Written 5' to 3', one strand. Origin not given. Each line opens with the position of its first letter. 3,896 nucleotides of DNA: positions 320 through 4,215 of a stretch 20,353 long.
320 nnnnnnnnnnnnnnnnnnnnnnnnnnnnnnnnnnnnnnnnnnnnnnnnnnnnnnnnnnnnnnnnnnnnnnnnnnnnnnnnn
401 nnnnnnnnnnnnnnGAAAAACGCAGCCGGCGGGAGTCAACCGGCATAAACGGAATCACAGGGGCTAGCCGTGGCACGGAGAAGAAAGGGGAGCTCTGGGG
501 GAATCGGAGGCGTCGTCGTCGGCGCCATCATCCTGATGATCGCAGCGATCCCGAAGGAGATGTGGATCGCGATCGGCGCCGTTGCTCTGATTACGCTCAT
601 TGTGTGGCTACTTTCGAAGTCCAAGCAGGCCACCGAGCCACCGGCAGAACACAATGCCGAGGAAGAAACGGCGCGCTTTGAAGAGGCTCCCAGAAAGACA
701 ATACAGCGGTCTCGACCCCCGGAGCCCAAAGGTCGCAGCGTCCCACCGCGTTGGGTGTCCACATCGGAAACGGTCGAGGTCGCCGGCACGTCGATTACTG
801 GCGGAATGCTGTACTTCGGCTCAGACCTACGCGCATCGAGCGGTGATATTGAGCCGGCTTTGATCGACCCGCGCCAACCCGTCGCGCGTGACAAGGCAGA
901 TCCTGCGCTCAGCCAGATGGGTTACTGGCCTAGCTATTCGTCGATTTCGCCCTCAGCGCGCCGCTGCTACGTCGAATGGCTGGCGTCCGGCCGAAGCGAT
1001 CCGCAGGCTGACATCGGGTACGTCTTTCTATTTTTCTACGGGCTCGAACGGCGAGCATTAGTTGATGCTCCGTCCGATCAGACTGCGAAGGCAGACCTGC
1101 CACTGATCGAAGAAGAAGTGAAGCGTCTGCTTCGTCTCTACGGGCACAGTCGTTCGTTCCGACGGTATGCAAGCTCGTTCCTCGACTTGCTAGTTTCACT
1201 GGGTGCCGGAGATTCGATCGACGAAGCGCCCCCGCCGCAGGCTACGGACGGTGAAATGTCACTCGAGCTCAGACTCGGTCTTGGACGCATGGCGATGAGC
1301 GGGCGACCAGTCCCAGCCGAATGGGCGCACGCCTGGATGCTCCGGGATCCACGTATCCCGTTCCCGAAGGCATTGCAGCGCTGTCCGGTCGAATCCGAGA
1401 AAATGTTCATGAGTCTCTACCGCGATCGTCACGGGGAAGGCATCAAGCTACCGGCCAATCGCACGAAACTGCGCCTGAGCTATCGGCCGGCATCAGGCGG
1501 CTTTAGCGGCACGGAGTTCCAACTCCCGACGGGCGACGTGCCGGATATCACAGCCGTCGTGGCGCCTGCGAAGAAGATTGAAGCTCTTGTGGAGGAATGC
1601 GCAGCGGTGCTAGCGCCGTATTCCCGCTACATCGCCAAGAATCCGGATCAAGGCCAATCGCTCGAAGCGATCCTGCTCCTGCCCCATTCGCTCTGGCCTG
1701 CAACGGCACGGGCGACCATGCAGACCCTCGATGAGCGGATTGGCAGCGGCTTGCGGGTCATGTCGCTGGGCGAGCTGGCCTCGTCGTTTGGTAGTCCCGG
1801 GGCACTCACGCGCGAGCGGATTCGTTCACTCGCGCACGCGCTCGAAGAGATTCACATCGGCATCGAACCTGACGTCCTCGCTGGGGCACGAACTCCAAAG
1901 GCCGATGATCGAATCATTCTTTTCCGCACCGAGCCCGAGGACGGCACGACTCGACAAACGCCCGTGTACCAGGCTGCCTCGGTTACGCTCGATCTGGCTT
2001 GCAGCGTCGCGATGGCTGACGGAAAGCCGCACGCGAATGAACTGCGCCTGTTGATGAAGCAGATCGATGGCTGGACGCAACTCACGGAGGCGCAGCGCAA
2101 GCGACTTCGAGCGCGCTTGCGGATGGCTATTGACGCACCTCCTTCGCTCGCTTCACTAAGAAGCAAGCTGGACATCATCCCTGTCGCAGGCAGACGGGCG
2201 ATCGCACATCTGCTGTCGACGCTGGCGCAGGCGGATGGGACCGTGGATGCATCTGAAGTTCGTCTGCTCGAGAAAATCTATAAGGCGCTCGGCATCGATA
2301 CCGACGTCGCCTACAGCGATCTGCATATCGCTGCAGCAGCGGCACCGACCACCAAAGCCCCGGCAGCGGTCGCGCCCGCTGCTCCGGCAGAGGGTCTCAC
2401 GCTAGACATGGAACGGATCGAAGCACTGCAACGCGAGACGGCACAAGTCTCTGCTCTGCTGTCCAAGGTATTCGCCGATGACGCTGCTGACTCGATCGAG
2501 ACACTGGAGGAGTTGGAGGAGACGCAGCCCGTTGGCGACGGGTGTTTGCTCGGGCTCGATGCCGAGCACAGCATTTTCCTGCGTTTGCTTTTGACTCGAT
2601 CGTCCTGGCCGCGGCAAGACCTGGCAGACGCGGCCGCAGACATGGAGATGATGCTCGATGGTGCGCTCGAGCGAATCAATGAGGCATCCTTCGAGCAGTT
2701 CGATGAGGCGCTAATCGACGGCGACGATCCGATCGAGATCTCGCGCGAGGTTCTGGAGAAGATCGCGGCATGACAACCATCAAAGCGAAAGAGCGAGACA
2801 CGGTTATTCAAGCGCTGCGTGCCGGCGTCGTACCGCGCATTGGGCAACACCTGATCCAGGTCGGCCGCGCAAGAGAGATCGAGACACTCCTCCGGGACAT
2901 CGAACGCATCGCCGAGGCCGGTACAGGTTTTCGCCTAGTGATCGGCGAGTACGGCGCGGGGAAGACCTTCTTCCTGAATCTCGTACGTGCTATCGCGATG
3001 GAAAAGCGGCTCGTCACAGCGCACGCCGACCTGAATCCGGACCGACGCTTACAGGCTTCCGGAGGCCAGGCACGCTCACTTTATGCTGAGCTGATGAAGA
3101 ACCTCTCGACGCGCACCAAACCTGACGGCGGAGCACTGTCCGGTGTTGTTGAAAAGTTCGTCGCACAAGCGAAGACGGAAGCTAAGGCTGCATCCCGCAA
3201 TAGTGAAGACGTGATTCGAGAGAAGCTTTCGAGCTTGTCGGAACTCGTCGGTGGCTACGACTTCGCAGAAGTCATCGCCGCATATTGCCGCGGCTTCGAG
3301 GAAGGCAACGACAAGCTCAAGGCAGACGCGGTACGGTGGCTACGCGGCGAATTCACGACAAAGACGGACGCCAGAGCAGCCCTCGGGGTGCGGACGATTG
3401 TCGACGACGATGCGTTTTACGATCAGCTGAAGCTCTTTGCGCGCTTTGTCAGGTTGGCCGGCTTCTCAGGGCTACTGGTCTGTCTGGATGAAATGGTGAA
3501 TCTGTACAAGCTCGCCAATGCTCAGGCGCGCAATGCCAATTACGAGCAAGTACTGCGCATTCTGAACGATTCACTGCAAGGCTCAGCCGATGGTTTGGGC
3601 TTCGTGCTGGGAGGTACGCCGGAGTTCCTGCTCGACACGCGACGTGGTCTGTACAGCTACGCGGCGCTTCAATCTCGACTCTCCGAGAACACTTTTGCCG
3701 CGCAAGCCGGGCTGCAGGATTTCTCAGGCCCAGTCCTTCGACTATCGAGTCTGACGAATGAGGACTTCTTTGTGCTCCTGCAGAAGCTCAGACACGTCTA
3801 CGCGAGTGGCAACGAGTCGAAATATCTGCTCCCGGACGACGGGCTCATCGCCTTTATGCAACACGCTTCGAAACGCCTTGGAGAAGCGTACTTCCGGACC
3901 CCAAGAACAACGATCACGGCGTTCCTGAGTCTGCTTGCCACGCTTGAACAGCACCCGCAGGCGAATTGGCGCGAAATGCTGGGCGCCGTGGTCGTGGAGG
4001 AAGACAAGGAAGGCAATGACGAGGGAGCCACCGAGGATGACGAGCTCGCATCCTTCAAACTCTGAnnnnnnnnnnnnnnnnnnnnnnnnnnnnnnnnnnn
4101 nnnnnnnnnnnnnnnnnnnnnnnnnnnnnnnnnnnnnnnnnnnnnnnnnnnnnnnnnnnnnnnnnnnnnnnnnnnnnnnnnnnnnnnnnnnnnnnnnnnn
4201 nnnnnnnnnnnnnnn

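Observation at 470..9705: Four-gene operon: TerB-N/TerB/TerB-C membrane protein + BrxD-like ATPase + BrxHI/Lhr-like helicase + Cas4-nuclease/SF1-helicase fusion; candidate uncharacterised defence or DNA-processing system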

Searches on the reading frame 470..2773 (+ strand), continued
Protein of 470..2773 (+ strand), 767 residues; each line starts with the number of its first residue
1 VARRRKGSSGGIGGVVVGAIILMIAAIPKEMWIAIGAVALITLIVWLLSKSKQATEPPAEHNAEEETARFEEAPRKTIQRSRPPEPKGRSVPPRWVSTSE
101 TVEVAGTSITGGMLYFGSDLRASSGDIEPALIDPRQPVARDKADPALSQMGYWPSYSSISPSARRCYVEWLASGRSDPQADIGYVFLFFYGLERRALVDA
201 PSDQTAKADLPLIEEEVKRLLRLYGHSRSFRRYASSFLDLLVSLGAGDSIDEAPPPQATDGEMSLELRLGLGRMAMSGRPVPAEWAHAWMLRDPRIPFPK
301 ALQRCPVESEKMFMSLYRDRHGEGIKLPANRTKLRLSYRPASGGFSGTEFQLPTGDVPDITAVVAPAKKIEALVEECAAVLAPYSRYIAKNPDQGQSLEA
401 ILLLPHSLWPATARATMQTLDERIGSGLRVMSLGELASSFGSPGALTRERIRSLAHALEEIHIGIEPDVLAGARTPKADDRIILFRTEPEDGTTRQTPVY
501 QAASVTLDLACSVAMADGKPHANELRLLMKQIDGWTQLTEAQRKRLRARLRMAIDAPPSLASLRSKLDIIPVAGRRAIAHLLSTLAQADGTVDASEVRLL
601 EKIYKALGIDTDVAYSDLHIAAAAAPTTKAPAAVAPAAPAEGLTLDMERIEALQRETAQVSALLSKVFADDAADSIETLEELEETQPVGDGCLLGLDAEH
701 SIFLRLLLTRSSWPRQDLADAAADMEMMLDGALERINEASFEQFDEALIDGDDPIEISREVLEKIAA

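Call 99: fold_search(model_id=the predicted structure, library=pdb)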
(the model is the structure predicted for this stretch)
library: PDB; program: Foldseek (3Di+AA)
matches with E <= 10: 215; with E <= 0.001: 0
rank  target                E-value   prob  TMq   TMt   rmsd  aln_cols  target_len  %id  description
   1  2h5n_C                4.7e-03  1.00  0.13  0.64   4.9       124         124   19  Crystal Structure of Protein of Unknown Function PG1108 from Porphyromonas gingivalis W83 (released 2006-07-25)
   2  2h5n_A                4.7e-03  1.00  0.13  0.60   4.8       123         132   20  Crystal Structure of Protein of Unknown Function PG1108 from Porphyromonas gingivalis W83 (released 2006-07-25)
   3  2h5n_D                5.1e-03  1.00  0.13  0.62   5.0       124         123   20  Crystal Structure of Protein of Unknown Function PG1108 from Porphyromonas gingivalis W83 (released 2006-07-25)
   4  2h5n_B                2.0e-02  1.00  0.13  0.62   4.8       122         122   19  Crystal Structure of Protein of Unknown Function PG1108 from Porphyromonas gingivalis W83 (released 2006-07-25)
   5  2ou3_A                1.2e-01  1.00  0.13  0.55   3.4       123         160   16  Crystal structure of a tellurite resistance protein of cog3793 (npun_f6341) from nostoc punctiforme pcc 73102 at 1.85  (released 2007-03-06)
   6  3ihu_A                4.7e-01  0.15  0.07  0.21  15.4       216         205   14  Crystal structure of DNA binding protein (YP_298823.1) from Ralstonia eutropha JMP134 at 1.92 A resolution (released 2009-08-11)
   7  3fms                  5.4e-01  0.14  0.07  0.20  17.2       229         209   14  Crystal structure of TM0439, a GntR transcriptional regulator (released 2009-02-10)
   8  5wyl_A                6.5e-01  0.06  0.09  0.13  21.7       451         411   15  Crystal structure of Chaetomium thermophilum Utp10 N-terminal domain in complex with Utp17 C-terminal helices (released 2017-06-28)
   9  5hvq_C                7.2e-01  0.21  0.10  0.21   9.4       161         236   14  Alternative model of the MAGE-G1 NSE-1 complex (released 2016-10-26)
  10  5wyl_C                7.2e-01  0.05  0.09  0.13  22.0       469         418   14  Crystal structure of Chaetomium thermophilum Utp10 N-terminal domain in complex with Utp17 C-terminal helices (released 2017-06-28)
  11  9gmb_D                8.3e-01  0.11  0.07  0.17  18.9       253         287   13  MukEF in complex with the phage protein gp5.9 (released 2025-03-26)
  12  1t98_A                8.7e-01  0.10  0.07  0.17  17.6       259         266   14  Crystal Structure of MukF(1-287) (released 2005-05-24)
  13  6zu9_o                8.7e-01  0.08  0.11  0.15  68.2       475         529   14  Structure of a yeast ABCE1-bound 48S initiation complex (released 2020-10-28)
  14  1flp                  9.1e-01  0.09  0.06  0.19  12.5       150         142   13  STRUCTURE OF THE SULFIDE-REACTIVE HEMOGLOBIN FROM THE CLAM LUCINA PECTINATA: CRYSTALLOGRAPHIC ANALYSIS AT 1.5 ANGSTROMS  (released 1994-07-31)
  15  8c7o_A                9.6e-01  0.08  0.08  0.20  19.8       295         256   10  Unliganded transcriptional pleiotropic repressor CodY from Staphylococcus aureus (released 2023-06-28)
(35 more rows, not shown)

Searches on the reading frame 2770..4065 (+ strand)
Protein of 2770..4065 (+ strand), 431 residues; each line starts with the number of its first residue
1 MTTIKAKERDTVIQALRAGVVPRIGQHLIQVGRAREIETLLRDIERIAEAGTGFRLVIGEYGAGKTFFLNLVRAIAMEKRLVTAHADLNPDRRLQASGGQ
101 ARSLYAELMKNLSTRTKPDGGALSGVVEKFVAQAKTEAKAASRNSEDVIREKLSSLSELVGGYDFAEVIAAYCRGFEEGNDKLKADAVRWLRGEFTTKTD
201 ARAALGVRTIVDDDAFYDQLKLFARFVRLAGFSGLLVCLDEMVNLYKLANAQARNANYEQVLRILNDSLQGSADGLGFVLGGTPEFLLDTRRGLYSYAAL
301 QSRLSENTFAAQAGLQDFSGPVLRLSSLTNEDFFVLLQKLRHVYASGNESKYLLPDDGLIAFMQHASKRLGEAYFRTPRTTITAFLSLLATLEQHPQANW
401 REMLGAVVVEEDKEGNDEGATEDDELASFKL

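Call 4: search_protein_families(library=pfam, proteins=[window:2770-4065:+], max_evalue=0.01)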
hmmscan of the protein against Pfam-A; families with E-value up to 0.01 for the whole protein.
window:2770-4065:+ (431 aa): 3 families
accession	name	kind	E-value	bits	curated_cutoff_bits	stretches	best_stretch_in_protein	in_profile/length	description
PF10923.14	BrxC_BrxD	-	2.1e-154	514.9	22.2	1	4-405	1-411/414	BREX system ATP-binding protein BrxC/D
PF13191.12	AAA_16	-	1.3e-06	29.5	32.6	1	31-132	3-104/167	AAA ATPase domain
PF13401.12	AAA_22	-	0.0001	23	27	0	51-118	4-64/130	AAA domain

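Call 5: search_protein_families(library=padloc, proteins=[window:2770-4065:+], max_evalue=0.001)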
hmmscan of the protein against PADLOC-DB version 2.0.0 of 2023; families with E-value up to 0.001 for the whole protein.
window:2770-4065:+ (431 aa): 2 families
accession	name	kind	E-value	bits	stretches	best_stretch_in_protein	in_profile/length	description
PDLC03959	SngB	-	9.7e-183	606.2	1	2-431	4-439/439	-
PDLC02494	BrxD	-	2.5e-46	156.7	1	1-410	1-416/440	BrxD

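Call 6: search_protein_families(library=ncbifam, proteins=[window:2770-4065:+], max_evalue=0.001)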
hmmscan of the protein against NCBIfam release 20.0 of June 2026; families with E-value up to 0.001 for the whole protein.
window:2770-4065:+ (431 aa): 1 family
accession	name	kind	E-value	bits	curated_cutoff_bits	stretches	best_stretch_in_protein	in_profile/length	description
NF033438.1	BREX_BrxD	equivalog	5.7e-44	150.8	350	1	7-402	3-404/423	BREX system ATP-binding protein BrxD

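Call 28: find_related_loci(query=A2, collection=metagenome_contigs, flank=10000)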
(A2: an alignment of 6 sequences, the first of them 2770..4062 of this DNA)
Query A2 (431 aa) in metagenome_contigs; peptide patterns used: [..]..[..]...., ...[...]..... (x = any residue, [..] = any of these).
600 stretches matched a pattern (row limit reached: there are more); 503 encode a relative of the query (tblastn E <= 1e-3); the best 80 are kept; 80 distinct loci.
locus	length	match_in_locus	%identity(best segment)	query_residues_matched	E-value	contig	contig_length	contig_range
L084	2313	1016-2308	94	1-431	0e+0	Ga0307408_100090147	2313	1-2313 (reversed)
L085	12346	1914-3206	76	1-431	0e+0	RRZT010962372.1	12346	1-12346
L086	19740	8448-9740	76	1-431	0e+0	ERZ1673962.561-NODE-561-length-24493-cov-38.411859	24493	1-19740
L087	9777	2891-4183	75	1-431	0e+0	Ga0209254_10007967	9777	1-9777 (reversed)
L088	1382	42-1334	76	1-431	0e+0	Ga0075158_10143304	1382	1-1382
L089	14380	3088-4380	75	1-431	0e+0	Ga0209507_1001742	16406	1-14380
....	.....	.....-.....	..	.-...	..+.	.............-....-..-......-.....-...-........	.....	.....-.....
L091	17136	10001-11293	76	1-431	0e+0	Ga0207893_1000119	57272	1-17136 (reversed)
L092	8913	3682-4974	75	1-431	0e+0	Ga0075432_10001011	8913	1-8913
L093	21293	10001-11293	75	1-431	0e+0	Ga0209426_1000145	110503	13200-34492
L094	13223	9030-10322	74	1-431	0e+0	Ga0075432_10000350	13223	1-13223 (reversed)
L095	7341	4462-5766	75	1-431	0e+0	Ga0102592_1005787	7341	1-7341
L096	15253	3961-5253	75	1-431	0e+0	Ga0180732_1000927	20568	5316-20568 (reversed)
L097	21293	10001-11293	76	1-431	0e+0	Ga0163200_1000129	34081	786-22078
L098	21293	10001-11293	75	1-431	0e+0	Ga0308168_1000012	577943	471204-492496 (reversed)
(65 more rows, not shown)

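Call 51: search_solved_structures(query=window:2770-4062:+, max_evalue=0.01)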
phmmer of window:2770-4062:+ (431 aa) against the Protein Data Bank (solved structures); distinct sequences matched with E-value up to 0.01: 0.

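Call 74: search_dna_similar(query=window:2770-4062:+, collection=plasmids, mode=protein, max_evalue=1e-60, max_rows=40)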
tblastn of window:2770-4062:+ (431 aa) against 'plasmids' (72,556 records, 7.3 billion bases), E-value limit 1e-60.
Records with a match: 685; places in all: 687; records where one place covers at least 80% of the query: 676.
Best place of each record, by identity: 60-80% 637; <60% 48.
By first word of the organism name: Klebsiella 449; Salmonella 144; Escherichia 14; Sulfitobacter 7; Phaeobacter 5; Raoultella 4; Bradyrhizobium 4; Burkholderia 3; Paracoccus 3; Mesorhizobium 3; and 39 more.
By predicted mobility (MOB-suite, as given by PLSDB): conjugative 540; non-mobilizable 101; mobilizable 44.
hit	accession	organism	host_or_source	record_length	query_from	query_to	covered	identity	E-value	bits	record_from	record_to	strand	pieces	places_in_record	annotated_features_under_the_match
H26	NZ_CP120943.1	Aeromonas caviae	Homo sapiens,urine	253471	1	431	100%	73.4%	0e+0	659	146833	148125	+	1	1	ATP-binding protein | DEAD/DEAH box helicase | TerB N-terminal domain-containing protein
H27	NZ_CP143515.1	Aeromonas hydrophila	Homo sapiens,abdominal fluid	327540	1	431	100%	73.4%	0e+0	659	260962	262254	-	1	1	ATP-binding protein | DEAD/DEAH box helicase | TerB N-terminal domain-containing protein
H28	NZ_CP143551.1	Burkholderia multivorans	Homo sapiens,bronchoalveolar lavage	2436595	1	431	100%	72.9%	0e+0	664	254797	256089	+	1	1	none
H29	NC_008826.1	Methylibium petroleiphilum PM1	-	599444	1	431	100%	69.7%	0e+0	647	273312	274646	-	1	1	ATP-binding protein | TerB N-terminal domain-containing protein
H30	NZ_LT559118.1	Nonomuraea gerenzanensis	-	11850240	2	431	100%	65.2%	0e+0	585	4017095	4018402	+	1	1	none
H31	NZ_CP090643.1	Burkholderia contaminans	sheep,milk,milk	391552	2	428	99%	65.6%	0e+0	579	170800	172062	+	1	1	ATP-binding protein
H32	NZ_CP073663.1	Burkholderia contaminans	Homo sapiens,blood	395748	2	428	99%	65.4%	5e-157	581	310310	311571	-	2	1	none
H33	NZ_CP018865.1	Arthrobacter crystallopoietes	single cell,soil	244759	1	413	96%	67.1%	0e+0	597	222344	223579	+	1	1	ATP-binding protein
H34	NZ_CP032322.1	Azospirillum argentinense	soil sample,Agricultural field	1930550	4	431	99%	62.5%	4e-177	556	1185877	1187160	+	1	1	record has no annotation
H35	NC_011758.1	Methylorubrum extorquens CM4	-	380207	2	431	100%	61.6%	2e-170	536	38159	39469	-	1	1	ATP-binding protein | DEAD/DEAH box helicase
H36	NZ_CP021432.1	Yoonia vestfoldensis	Skeletonema marinoi strain RO5AC,Cell ...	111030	1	431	100%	61.1%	8e-170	535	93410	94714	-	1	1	ATP-binding protein | tellurite resistance TerB C-terminal domain-containing protein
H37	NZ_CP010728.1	Phaeobacter inhibens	cell culture,clam larvae aquaculture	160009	1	431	100%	61.1%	8e-170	535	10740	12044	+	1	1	ATP-binding protein | TerB N-terminal domain-containing protein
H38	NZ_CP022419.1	Pseudosulfitobacter pseudonitzschiae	Skeletonema marinoi strain RO5AC,Cell ...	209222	1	431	100%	60.7%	9e-170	535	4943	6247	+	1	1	ATP-binding protein | TerB N-terminal domain-containing protein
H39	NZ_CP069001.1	Sulfitobacter mediterraneus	Skeletonema costatum,The surface ...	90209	1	431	100%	60.7%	5e-169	532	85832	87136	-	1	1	ATP-binding protein | TerB N-terminal domain-containing protein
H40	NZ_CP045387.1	Ruegeria sp. THAF33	pure culture,Surface of a polyethylene ...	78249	1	431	100%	60.6%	6e-168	529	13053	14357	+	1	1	ATP-binding protein | TerB N-terminal domain-containing protein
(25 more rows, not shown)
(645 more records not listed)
